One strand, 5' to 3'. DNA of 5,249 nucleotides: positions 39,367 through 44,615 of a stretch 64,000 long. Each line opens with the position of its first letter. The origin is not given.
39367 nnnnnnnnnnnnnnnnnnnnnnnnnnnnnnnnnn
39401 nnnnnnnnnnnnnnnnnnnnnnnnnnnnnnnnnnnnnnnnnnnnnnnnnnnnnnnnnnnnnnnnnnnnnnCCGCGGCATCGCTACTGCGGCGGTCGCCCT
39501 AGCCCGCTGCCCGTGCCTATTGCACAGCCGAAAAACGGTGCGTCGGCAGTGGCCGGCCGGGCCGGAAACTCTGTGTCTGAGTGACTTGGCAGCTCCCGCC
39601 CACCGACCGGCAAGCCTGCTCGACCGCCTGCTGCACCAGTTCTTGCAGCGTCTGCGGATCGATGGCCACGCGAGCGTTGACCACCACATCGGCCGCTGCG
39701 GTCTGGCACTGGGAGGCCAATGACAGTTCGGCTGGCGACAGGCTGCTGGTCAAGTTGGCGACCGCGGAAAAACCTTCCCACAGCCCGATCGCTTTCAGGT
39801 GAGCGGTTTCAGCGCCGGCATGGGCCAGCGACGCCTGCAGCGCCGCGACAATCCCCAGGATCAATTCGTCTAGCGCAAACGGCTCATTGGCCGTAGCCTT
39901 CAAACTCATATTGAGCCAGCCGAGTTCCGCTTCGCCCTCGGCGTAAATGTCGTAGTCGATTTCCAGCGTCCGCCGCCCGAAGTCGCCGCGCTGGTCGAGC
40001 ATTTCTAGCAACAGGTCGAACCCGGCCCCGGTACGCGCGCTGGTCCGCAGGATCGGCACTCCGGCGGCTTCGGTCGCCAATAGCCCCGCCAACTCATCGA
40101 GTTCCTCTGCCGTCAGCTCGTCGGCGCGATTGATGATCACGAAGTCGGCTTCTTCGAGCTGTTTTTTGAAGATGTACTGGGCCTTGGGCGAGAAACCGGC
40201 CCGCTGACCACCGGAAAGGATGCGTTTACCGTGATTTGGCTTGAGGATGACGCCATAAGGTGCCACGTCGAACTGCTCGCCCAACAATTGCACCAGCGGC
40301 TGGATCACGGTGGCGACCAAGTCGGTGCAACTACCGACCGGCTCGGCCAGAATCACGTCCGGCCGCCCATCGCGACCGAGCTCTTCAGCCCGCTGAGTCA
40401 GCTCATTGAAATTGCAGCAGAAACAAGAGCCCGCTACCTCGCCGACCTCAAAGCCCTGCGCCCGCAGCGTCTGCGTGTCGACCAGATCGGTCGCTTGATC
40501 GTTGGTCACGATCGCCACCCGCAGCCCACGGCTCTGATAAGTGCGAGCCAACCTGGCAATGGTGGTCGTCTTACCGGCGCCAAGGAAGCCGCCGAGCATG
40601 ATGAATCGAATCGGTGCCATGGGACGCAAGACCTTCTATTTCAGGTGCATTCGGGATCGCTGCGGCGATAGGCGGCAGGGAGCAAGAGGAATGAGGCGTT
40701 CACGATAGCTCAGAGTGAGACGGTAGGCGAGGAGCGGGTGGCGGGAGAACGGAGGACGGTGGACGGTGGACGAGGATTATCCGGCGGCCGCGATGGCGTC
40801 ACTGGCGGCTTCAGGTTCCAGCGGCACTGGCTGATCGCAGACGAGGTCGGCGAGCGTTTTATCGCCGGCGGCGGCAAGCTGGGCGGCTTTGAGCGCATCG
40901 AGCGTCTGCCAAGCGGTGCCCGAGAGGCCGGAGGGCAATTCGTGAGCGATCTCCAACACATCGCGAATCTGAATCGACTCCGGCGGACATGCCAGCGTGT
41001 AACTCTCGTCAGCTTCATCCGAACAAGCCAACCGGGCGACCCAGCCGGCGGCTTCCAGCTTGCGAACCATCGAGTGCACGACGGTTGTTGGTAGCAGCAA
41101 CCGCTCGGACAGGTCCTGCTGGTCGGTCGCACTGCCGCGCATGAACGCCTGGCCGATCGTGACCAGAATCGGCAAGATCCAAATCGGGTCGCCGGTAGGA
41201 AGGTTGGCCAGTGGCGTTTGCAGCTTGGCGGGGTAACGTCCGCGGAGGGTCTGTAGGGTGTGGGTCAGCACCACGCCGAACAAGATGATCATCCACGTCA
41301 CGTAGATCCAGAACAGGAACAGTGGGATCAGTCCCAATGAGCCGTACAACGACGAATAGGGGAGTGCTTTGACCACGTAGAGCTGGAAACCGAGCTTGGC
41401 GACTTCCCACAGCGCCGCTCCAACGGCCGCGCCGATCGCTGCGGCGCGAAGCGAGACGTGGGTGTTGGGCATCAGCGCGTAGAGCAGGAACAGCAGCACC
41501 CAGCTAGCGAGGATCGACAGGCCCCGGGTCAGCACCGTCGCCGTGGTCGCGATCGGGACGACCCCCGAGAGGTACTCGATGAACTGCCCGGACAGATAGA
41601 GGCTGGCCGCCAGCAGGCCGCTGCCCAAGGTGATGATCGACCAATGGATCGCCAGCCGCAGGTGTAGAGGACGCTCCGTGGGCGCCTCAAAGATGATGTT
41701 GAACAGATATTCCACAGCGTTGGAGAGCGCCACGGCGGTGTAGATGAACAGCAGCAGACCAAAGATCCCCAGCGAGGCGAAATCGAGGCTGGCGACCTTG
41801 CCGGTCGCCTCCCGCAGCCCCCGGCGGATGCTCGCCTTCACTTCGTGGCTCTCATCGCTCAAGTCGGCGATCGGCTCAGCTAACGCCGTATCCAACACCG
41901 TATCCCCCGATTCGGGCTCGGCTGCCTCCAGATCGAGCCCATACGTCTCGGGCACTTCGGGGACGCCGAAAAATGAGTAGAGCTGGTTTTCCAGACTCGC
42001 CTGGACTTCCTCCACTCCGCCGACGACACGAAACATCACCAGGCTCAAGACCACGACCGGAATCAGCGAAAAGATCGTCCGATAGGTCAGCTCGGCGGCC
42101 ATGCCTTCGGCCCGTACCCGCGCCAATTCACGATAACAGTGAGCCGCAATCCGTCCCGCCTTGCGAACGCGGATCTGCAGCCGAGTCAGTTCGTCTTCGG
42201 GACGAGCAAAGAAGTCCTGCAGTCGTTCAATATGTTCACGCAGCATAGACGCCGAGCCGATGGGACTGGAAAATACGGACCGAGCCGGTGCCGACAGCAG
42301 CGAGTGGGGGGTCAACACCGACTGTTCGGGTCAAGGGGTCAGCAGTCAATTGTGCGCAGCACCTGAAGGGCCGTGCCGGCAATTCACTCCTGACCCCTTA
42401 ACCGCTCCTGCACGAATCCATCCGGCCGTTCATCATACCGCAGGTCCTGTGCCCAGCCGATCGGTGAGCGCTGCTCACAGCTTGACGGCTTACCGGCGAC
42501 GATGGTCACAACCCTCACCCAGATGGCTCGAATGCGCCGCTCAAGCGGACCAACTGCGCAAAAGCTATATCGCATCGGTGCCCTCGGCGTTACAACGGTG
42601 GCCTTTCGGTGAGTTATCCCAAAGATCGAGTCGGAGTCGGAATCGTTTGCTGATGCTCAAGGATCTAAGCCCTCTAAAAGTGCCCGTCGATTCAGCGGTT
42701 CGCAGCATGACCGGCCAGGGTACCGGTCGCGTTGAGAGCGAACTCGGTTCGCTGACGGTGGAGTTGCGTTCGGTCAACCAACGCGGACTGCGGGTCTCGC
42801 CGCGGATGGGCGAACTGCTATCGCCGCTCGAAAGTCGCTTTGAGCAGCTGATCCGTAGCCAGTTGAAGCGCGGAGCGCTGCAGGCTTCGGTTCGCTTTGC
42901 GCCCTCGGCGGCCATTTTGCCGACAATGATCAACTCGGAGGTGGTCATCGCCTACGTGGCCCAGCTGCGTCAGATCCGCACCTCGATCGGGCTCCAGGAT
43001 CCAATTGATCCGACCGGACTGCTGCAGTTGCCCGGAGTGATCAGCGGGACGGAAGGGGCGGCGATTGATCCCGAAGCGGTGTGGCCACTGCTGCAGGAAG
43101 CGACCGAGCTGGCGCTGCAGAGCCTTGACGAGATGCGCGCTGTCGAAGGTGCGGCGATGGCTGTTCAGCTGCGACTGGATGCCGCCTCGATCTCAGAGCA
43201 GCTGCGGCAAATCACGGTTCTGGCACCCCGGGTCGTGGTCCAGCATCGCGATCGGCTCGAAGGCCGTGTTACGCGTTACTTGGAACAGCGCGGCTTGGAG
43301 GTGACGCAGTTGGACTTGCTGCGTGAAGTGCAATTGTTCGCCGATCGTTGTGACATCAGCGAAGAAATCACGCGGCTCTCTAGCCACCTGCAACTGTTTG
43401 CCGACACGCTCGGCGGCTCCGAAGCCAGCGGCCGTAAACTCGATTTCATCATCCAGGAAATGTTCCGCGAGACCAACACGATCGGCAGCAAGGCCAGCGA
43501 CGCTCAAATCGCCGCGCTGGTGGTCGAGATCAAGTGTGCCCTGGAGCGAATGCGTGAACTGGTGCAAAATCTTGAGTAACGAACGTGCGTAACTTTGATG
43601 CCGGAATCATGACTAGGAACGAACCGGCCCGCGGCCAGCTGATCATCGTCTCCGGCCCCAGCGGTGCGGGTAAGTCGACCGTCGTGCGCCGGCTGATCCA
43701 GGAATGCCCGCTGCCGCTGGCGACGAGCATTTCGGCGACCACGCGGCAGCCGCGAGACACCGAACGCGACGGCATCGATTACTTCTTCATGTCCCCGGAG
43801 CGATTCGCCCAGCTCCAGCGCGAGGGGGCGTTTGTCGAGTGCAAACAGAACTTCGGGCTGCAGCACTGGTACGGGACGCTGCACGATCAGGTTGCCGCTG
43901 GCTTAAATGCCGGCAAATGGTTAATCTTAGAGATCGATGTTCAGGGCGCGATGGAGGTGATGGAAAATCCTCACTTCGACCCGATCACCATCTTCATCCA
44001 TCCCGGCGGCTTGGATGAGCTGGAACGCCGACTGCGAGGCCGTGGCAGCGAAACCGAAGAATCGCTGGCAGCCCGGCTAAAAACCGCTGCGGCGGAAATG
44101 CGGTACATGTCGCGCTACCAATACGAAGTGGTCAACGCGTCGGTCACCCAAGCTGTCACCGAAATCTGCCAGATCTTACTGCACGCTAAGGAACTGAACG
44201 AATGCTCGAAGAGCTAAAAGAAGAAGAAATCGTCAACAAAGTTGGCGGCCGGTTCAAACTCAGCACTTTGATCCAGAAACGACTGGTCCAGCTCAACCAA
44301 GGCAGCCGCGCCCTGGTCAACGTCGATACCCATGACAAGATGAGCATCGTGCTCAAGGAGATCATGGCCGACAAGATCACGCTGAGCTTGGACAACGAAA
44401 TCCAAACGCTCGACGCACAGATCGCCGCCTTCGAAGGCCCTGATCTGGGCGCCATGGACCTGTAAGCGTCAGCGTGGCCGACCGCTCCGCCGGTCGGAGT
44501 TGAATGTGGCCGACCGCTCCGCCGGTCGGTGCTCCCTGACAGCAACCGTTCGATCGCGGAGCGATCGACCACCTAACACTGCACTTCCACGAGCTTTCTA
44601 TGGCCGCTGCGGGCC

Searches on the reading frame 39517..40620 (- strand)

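Call 77: search_protein_families(library=pfam, proteins=[window:39517-40620:-], max_evalue=0.00001)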
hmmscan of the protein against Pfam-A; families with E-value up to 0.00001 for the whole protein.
window:39517-40620:- (367 aa): 3 families
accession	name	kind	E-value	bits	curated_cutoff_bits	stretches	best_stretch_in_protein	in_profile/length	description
PF02492.25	cobW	-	2.9e-22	79.6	20.7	1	7-181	3-169/180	CobW/HypB/UreG, nucleotide-binding domain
PF03308.22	MeaB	-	2.9e-07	30.2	23.1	0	8-42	37-71/273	Methylmalonyl Co-A mutase-associated GTPase MeaB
PF00448.28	SRP54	-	7.6e-07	29.4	22.7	1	6-42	3-39/196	SRP54-type protein, GTPase domain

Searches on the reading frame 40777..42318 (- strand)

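Call 77: search_protein_families(library=pfam, proteins=[window:40777-42318:-], max_evalue=0.00001)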
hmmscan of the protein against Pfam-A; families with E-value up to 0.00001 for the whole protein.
window:40777-42318:- (513 aa): 2 families
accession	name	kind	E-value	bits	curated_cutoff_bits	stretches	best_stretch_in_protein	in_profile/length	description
PF03631.20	Virul_fac_BrkB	-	1.7e-40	139.7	33.7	1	71-356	6-256/259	Virulence factor BrkB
PF12802.13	MarR_2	-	1.3e-06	28.9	27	0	398-430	21-53/61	MarR family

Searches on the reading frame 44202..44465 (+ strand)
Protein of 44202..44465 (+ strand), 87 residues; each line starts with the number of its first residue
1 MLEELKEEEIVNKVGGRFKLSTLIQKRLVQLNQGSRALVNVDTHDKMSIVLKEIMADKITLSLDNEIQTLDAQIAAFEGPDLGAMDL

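Call 17: find_encoding_contigs(protein=window:44202-44465:+, flank=10000, max_places=10)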
Protein window:44202-44465:+ (87 aa): 1 contig read that carries it; 1 place shown.
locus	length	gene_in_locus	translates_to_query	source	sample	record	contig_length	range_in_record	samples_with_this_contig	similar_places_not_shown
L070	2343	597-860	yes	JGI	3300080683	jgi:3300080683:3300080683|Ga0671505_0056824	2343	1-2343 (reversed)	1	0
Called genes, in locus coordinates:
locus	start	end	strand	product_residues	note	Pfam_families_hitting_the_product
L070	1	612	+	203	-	?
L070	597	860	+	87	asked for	PF01192:RNA_pol_Rpb6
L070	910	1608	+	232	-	PF02441:Flavoprotein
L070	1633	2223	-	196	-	-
